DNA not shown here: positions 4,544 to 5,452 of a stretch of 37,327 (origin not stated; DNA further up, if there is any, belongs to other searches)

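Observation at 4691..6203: Signal-peptide DNA ligase (Lig E type) translationally coupled to a secreted histidine phosphatase, directly behind the giant adhesin-like gene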

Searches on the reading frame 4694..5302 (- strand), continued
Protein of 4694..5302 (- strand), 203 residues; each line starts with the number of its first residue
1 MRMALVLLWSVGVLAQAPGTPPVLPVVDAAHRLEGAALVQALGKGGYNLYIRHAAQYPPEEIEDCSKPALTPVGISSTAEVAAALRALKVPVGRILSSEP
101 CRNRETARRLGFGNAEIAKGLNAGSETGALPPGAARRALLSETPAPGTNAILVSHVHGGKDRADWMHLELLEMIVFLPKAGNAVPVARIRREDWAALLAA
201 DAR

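Call 47: search_solved_structures(query=A1, max_evalue=0.1, show_alignments=2)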
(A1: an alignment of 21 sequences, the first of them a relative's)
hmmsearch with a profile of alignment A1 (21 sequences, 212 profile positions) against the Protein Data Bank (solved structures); distinct sequences matched with E-value up to 0.1: 46.
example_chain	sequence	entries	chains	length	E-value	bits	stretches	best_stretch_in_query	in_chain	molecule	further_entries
2a6p_A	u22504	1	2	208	1.7e-06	31.1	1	57-131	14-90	POSSIBLE PHOSPHOGLYCERATE MUTASE GPM2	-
5wdi_A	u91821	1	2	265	1.1e-05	28.4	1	74-130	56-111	Ubiquitin-associated and SH3 domain-containing protein A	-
9scy_A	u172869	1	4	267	2.3e-05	27.3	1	57-118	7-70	Bisphosphoglycerate mutase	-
9scx_A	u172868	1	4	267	2.3e-05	27.3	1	57-118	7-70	Bisphosphoglycerate mutase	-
9sd0_A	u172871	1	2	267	2.4e-05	27.3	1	57-118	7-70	Bisphosphoglycerate mutase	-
1t8p_A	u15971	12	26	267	2.4e-05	27.3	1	57-118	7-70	Bisphosphoglycerate mutase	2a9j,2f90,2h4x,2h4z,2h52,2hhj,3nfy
8x2s_A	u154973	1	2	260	2.4e-05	27.2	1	57-118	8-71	Bisphosphoglycerate mutase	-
3d4i_A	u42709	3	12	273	6.4e-05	25.9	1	74-130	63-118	Sts-2 protein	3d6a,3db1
8s6q_A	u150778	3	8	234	0.0002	24.3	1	58-118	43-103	Phosphoglycerate mutase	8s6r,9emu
9sd1_A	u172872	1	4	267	0.00044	23.1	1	57-118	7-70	Bisphosphoglycerate mutase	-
3c7t_A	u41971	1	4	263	0.00061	22.7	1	77-116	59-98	Ecdysteroid-phosphate phosphatase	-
3f2i_A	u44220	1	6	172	0.00068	22.5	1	58-118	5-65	Alr0221 protein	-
5zkk_A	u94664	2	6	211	0.0012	21.8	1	57-125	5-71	Phosphoglycerate mutase family protein, putative | Phosphoglycerate mutase family protein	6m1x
3mxo_A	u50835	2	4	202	0.0012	21.7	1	57-117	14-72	Serine/threonine-protein phosphatase PGAM5, mitochondrial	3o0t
5muf_A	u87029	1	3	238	0.0016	21.3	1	57-117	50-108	Serine/threonine-protein phosphatase PGAM5, mitochondrial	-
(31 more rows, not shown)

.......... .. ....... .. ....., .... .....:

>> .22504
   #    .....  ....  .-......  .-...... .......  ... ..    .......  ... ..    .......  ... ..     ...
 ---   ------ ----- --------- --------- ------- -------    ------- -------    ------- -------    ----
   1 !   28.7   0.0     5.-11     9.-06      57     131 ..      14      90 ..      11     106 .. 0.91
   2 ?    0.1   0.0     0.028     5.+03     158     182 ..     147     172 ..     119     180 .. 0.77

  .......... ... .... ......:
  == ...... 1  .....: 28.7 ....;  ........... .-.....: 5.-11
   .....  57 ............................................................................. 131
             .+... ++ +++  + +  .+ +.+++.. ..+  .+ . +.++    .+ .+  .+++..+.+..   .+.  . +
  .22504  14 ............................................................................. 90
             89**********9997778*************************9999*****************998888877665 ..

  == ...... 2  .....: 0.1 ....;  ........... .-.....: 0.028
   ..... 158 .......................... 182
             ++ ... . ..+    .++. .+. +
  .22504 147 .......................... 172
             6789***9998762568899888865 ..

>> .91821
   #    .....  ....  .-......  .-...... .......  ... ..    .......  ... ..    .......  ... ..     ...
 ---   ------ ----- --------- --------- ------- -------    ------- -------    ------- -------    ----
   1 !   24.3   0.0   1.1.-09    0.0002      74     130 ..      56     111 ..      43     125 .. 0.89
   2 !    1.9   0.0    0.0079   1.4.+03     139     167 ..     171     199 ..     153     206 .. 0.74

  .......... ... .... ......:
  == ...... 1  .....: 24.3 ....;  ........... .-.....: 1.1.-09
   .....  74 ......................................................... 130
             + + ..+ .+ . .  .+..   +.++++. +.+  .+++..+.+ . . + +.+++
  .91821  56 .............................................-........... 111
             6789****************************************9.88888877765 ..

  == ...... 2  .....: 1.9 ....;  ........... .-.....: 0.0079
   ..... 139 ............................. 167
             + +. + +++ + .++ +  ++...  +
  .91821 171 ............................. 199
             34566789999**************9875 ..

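Call 52: search_protein_families(library=pfam, proteins=[L111:3918-4841:+, L112:3955-4908:+, L134:3978-4892:+, L152:3861-4793:+, L159:3951-4964:+, L145:3884-4921:+, L164:1188-2120:+, L119:3669-4733:+, L108:5175-6443:-, L108:1866-3053:-], max_evalue=0.001)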
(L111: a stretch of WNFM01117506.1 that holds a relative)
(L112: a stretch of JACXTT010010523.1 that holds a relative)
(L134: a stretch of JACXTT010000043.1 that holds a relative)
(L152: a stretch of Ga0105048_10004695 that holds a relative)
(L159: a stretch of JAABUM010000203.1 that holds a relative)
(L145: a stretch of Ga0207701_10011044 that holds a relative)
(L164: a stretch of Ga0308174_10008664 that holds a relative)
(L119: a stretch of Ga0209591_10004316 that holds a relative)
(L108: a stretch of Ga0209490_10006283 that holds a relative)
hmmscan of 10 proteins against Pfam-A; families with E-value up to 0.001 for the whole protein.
L111:3918-4841:+ (308 aa): 2 families
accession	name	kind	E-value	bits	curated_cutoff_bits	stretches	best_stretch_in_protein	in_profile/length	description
PF13679.12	Methyltransf_32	-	8.8e-52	175.3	27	1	66-206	1-141/143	Methyltransferase domain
PF13847.12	Methyltransf_31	-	7.7e-10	39.1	27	1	90-183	3-91/145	Methyltransferase domain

L112:3955-4908:+ (318 aa): 2 families
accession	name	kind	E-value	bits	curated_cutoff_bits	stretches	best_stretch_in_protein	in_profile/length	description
PF13679.12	Methyltransf_32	-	9.9e-53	178.4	27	1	76-216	1-141/143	Methyltransferase domain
PF13847.12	Methyltransf_31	-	3e-10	40.4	27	1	103-193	6-91/145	Methyltransferase domain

L134:3978-4892:+ (305 aa): 1 family
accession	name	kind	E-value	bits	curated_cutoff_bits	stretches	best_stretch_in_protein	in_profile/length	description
PF01430.24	HSP33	-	3.3e-60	204.3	21.4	1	27-294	2-273/273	Hsp33 protein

L152:3861-4793:+ (311 aa): 1 family
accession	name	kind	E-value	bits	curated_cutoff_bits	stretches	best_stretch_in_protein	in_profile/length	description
PF01171.26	ATP_bind_3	-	8e-12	45.7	27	1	53-215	2-160/182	PP-loop family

L159:3951-4964:+ (338 aa): 2 families
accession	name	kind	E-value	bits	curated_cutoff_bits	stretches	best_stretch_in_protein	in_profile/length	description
PF12345.13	DUF3641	-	2.1e-56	190.1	24.9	1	199-333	1-134/134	Protein of unknown function (DUF3641)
PF04055.27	Radical_SAM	-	2.2e-09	38.1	29.5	1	43-180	1-142/166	Radical SAM superfamily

L145:3884-4921:+ (346 aa): 1 family
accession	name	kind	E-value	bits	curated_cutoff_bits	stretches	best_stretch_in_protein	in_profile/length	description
PF01171.26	ATP_bind_3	-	1.1e-12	48.6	27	1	86-248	2-160/182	PP-loop family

L164:1188-2120:+ (311 aa): 1 family
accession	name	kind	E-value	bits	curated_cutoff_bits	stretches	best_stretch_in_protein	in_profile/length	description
PF01171.26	ATP_bind_3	-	2e-11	44.4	27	1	53-213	2-158/182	PP-loop family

L119:3669-4733:+ (355 aa): 9 families
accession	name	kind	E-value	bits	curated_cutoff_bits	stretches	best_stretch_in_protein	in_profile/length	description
PF03264.19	Cytochrom_NNT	-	8e-61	205.2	24.1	1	25-197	2-173/174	NapC/NirT cytochrome c family, N-terminal region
PF09699.15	Paired_CXXCH_1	-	3.4e-09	36.7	20.6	0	150-190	7-38/41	Doubled CXXCH motif (Paired_CXXCH_1)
PF14522.11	Cytochrome_C7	-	2.1e-08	34.3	24.8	1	146-194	10-54/67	Cytochrome c7 and related cytochrome c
PF22113.1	Mtrc-MtrF_II-IV_dom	-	5.3e-07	29.8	30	1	59-203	6-142/176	Outer membrane cytochrome MtrC/MtrF-like, domains II/IV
PF14537.11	Cytochrom_c3_2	-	2.1e-06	28.5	25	0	148-191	25-67/79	Cytochrome c3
PF22678.1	Cytochrom_c_NrfB-like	-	2.1e-05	25.4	27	0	52-103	26-73/89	Cytochrome c-type protein NrfB-like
PF02085.21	Cytochrom_CIII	-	4.3e-05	24.2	22.9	0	149-197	46-91/101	Class III cytochrome C family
PF13442.11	Cytochrome_CBB3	-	0.00034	21.3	27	0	282-347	11-68/68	Cytochrome C oxidase, cbb3-type, subunit III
PF00034.26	Cytochrom_C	-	0.00056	21.6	21.3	1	279-347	7-86/90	Cytochrome c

L108:5175-6443:- (423 aa): 3 families
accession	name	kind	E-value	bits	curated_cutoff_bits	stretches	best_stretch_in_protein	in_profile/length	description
PF01595.25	CNNM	-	1.1e-35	123.4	28.4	1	15-187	4-172/181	Cyclin M transmembrane N-terminal domain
PF03471.22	CorC_HlyC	-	1.7e-15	57.2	27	1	346-420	2-78/81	Transporter associated domain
PF00571.33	CBS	-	4.2e-13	49.9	24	1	277-330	2-56/57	CBS domain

L108:1866-3053:- (396 aa): 4 families
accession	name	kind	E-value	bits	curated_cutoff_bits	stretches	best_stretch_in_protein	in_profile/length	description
PF00009.33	GTP_EFTU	-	1.3e-65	220.9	26.5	1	10-204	1-188/188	Elongation factor Tu GTP binding domain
PF03143.23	GTP_EFTU_D3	-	1.1e-39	135.4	27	1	300-394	1-105/106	Elongation factor Tu C-terminal domain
PF03144.31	GTP_EFTU_D2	-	1.4e-18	67.5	30.3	1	227-296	1-73/73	Elongation factor Tu domain 2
PF01926.29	MMR_HSR1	-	0.00075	20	21.9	0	15-134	2-111/113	50S ribosome-binding GTPase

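Call 60: search_protein_representatives(alignment_id=A3)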
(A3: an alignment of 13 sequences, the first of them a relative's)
Query: 13 sequences, 204 profile positions. Proteins with E-value up to 0.001 (for the whole library): 2671; up to 1e-10: 1033; up to 1e-30: 73. The best 150 are listed.
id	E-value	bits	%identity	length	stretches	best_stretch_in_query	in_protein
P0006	2.1e-104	363.6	-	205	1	1-203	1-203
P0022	1.6e-76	272.5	-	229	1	5-202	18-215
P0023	2.2e-73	262.3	-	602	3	23-200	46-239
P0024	2.0e-61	223.3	-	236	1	18-202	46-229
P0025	1.9e-58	213.5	-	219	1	8-202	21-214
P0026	2.3e-58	213.3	-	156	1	50-203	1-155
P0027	8.4e-58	211.4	-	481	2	10-202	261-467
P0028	5.6e-56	205.5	-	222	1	7-201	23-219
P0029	5.7e-55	202.2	-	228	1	9-202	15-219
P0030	2.1e-54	200.3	-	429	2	15-196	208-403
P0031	6.0e-54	198.9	-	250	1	16-202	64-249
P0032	9.4e-54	198.2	-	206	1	1-199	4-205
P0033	4.1e-52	192.9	-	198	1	6-198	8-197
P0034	9.4e-52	191.7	-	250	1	10-201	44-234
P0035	1.8e-51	190.8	-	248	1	22-200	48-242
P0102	6.5e-28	113.8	-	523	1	20-201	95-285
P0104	1.4e-27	112.8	-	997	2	32-156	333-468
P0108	7.4e-27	110.4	-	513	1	21-201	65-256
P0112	1.1e-25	106.6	-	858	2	30-156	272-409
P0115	5.4e-25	104.3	-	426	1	35-200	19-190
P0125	3.4e-24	101.7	-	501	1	23-200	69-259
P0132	7.1e-24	100.6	-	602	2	34-156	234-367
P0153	8.8e-23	97.1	-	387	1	30-202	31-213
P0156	1.2e-22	96.6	-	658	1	19-201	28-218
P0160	1.9e-22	96.0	-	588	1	24-198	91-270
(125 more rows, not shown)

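Call 61: search_protein_families(library=pfam, proteins=[P0102, P0108, P0125, P0156, P0160, P0104, P0112, P0132, P0115, P0153], max_evalue=0.001)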
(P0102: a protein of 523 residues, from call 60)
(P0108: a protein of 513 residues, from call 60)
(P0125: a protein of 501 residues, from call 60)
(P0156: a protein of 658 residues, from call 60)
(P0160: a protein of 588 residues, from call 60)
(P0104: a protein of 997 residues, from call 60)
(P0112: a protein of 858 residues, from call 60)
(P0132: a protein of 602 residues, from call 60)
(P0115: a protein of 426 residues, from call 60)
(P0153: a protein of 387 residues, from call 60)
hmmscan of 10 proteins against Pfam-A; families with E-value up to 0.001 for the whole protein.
P0102 (523 aa): 2 families
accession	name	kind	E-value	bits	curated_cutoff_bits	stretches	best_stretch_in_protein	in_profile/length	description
PF01186.22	Lysyl_oxidase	-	1.3e-09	38.5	20.4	1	393-489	77-165/204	Lysyl oxidase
PF00300.27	His_Phos_1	-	2.8e-06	27.6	21.7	1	130-199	4-66/194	Histidine phosphatase superfamily (branch 1)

P0108 (513 aa): 2 families
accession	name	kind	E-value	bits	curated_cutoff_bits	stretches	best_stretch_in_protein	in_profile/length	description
PF01186.22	Lysyl_oxidase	-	6e-18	65.7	20.4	1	360-495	75-202/204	Lysyl oxidase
PF00300.27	His_Phos_1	-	3.2e-06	27.4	21.7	1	123-185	21-85/194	Histidine phosphatase superfamily (branch 1)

P0125 (501 aa): 1 family
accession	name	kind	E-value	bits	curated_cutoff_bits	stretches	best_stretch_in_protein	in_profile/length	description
PF01186.22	Lysyl_oxidase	-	2.5e-18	66.9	20.4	1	355-488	77-202/204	Lysyl oxidase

P0156 (658 aa): 3 families
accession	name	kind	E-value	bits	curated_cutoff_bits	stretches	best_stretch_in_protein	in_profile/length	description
PF16116.10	DUF4832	-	5.5e-70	235.9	29.2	1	428-637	1-216/216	Domain of unknown function (DUF4832)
PF16173.10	DUF4874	-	7.8e-43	146.3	30.1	1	240-403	1-158/159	Domain of unknown function (DUF4874)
PF00300.27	His_Phos_1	-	3.3e-05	24.1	21.7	1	63-132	4-66/194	Histidine phosphatase superfamily (branch 1)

P0160 (588 aa): 1 family
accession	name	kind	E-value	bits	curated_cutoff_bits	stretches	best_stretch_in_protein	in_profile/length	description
PF01186.22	Lysyl_oxidase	-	1.2e-15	58.1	20.4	1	433-563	76-196/204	Lysyl oxidase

P0104 (997 aa): 2 families
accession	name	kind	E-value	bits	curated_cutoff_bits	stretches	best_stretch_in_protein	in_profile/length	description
PF00353.25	HemolysinCabind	-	1.7e-50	168.9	23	9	794-828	1-35/36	RTX calcium-binding nonapeptide repeat (4 copies)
PF00300.27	His_Phos_1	-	1.4e-10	41.6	21.7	1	353-453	4-101/194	Histidine phosphatase superfamily (branch 1)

P0112 (858 aa): 2 families
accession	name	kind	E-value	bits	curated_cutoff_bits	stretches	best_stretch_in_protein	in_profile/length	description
PF00300.27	His_Phos_1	-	1.1e-12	48.5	21.7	2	294-391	4-98/194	Histidine phosphatase superfamily (branch 1)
PF00353.25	HemolysinCabind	-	1.1e-11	44.8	23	2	725-759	2-36/36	RTX calcium-binding nonapeptide repeat (4 copies)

P0132 (602 aa): 3 families
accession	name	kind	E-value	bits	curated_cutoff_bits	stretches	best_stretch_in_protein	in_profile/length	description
PF00353.25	HemolysinCabind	-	7.6e-23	80.6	23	4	455-490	1-36/36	RTX calcium-binding nonapeptide repeat (4 copies)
PF00300.27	His_Phos_1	-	6e-12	46.1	21.7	2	9-107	4-99/194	Histidine phosphatase superfamily (branch 1)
PF08548.17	Peptidase_M10_C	-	0.00018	21.8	20.7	0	464-543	85-132/193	Peptidase M10 serralysin C terminal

P0115 (426 aa): 2 families
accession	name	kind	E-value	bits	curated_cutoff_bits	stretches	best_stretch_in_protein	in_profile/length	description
PF01186.22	Lysyl_oxidase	-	1.7e-19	70.7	20.4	1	278-411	76-201/204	Lysyl oxidase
PF00300.27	His_Phos_1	-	0.0001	22.5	21.7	1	37-130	5-88/194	Histidine phosphatase superfamily (branch 1)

P0153 (387 aa): 2 families
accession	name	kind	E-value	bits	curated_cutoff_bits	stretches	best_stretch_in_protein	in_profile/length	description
PF24684.1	Vgb_lyase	-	1.9e-15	56.9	50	1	219-378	86-250/290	Virginiamycin B lyase family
PF00300.27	His_Phos_1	-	9.3e-06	25.9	21.7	1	51-125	2-69/194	Histidine phosphatase superfamily (branch 1)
